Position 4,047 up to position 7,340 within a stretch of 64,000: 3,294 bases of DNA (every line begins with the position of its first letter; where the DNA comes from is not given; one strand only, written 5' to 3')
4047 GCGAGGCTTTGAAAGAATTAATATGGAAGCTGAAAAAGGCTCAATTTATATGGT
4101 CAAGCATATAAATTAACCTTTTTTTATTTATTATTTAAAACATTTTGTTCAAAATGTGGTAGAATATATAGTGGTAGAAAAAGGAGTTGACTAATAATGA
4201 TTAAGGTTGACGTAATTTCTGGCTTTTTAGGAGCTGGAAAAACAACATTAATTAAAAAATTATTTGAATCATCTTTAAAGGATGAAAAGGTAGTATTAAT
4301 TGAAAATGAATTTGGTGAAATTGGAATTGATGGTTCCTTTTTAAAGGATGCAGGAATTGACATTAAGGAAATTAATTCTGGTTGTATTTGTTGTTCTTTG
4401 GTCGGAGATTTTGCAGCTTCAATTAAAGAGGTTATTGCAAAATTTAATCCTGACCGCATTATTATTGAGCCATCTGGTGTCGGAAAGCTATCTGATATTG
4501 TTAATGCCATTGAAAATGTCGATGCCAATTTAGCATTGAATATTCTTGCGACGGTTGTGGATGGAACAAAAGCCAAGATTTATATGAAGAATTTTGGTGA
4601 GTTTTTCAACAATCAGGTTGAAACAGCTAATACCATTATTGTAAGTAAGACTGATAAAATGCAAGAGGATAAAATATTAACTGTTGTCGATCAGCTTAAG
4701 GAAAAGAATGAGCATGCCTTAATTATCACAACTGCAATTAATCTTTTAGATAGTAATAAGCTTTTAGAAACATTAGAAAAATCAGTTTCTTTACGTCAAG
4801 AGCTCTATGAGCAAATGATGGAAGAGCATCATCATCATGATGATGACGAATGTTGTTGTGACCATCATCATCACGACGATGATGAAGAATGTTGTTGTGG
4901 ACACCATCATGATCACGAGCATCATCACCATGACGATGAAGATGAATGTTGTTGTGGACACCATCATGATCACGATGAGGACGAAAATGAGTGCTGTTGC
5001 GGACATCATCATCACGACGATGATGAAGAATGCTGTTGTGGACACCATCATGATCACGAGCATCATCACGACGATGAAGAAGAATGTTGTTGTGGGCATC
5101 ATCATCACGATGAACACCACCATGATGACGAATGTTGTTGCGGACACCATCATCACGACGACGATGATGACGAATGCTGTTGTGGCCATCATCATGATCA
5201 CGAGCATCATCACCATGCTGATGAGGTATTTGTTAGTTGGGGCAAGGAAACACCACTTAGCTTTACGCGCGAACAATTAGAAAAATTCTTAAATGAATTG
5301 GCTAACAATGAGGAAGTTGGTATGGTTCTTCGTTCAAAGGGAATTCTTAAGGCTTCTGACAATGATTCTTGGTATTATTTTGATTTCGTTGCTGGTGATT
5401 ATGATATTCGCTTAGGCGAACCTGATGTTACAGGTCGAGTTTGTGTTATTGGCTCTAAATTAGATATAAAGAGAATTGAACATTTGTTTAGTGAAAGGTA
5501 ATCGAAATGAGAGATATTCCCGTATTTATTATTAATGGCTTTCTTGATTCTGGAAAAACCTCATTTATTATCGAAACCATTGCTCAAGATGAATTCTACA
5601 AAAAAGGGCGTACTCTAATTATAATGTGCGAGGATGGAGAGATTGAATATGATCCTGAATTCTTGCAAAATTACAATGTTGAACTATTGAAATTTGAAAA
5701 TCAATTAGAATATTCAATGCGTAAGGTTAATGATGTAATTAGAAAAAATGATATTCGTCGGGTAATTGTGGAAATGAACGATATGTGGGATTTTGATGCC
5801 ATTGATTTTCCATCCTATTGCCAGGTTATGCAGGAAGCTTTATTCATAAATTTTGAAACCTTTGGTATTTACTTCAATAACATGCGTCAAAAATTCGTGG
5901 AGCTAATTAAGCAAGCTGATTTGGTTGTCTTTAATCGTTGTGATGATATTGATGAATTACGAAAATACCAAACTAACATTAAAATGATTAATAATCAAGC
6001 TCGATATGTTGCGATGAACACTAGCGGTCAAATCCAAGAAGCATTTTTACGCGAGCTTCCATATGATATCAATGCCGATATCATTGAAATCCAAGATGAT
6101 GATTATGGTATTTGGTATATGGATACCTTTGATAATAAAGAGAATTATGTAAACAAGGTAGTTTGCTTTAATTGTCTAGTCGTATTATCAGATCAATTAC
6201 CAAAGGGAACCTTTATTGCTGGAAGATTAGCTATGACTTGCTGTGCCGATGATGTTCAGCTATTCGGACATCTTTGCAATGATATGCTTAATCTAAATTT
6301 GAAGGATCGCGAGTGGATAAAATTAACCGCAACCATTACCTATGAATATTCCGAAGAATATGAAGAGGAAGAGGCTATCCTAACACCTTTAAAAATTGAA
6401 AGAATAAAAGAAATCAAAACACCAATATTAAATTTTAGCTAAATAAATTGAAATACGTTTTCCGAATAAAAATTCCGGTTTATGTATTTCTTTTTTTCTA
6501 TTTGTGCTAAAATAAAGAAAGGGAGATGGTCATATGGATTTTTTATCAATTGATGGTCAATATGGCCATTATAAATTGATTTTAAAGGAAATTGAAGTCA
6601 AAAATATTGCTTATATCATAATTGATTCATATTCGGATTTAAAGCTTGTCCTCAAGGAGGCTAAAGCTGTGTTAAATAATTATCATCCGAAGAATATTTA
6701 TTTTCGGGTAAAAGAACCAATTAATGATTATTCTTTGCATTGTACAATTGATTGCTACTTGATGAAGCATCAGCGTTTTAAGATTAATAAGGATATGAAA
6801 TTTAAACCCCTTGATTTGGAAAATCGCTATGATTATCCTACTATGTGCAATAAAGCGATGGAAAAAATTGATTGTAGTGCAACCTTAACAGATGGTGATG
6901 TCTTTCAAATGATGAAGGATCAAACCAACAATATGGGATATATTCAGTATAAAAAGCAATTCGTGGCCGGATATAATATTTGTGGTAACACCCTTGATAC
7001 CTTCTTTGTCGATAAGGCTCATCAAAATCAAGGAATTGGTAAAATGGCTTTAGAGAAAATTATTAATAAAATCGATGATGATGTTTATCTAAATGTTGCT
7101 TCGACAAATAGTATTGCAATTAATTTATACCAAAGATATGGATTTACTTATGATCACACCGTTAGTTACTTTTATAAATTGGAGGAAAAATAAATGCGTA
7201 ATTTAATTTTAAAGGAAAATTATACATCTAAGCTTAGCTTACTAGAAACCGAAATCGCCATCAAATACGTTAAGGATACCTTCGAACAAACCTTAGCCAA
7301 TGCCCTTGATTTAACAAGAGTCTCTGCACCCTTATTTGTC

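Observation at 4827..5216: COG0523 GTPase with an eight-fold E-CCC-G-HHH(H)-D/E array (24 Cys in triplets inside a 130-aa His/Asp tract)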

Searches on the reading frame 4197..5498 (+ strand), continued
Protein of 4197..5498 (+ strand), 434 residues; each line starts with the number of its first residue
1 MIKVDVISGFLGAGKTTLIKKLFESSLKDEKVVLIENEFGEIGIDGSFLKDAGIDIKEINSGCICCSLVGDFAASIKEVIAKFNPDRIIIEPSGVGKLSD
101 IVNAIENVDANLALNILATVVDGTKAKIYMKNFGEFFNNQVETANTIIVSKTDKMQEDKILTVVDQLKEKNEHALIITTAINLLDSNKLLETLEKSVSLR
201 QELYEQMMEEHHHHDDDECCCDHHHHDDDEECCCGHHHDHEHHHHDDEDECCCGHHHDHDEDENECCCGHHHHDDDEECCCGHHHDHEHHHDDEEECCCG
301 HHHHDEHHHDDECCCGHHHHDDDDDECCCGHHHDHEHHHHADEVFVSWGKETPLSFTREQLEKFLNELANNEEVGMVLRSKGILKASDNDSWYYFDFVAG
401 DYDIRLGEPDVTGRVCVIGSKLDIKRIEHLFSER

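Call 69: search_solved_structures(query=window:4197-5498:+, max_evalue=0.00001)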
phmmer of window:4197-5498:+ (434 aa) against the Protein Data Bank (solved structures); distinct sequences matched with E-value up to 0.00001: 2.
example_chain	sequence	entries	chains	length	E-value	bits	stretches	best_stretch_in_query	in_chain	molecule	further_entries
1nij_A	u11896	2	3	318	8.5e-18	67.7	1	2-180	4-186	Hypothetical protein yjiA | Uncharacterized GTP-binding protein YjiA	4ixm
4ixn_A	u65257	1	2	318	1.8e-14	56.7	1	2-180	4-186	Uncharacterized GTP-binding protein YjiA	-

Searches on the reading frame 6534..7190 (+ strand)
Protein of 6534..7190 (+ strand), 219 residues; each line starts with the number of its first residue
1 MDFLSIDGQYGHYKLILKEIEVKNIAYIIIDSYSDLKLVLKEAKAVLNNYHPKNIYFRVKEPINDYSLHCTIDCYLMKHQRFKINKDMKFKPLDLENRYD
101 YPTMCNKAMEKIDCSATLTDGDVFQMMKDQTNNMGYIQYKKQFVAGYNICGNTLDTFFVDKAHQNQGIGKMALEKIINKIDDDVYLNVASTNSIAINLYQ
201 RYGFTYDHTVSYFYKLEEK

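Call 3: search_protein_families(library=pfam, proteins=[window:6534-7190:+], max_evalue=0.01)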
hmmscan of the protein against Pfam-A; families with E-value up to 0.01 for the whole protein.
window:6534-7190:+ (219 aa): 5 families
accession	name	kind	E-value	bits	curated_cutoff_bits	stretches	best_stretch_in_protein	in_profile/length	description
PF00583.31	Acetyltransf_1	-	2.1e-10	41.3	20.7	1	124-204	35-116/116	Acetyltransferase (GNAT) family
PF13508.13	Acetyltransf_7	-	8.6e-09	36.1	27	1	144-205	25-83/84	Acetyltransferase (GNAT) domain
PF13673.13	Acetyltransf_10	-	1.7e-08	34.9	23.6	1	125-205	24-108/128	Acetyltransferase (GNAT) domain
PF08445.16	FR47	-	0.00078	19.8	22.1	1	156-207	26-80/86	FR47-like protein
PF13420.13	Acetyltransf_4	-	0.0072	16.8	24.3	1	106-209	38-139/155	Acetyltransferase (GNAT) domain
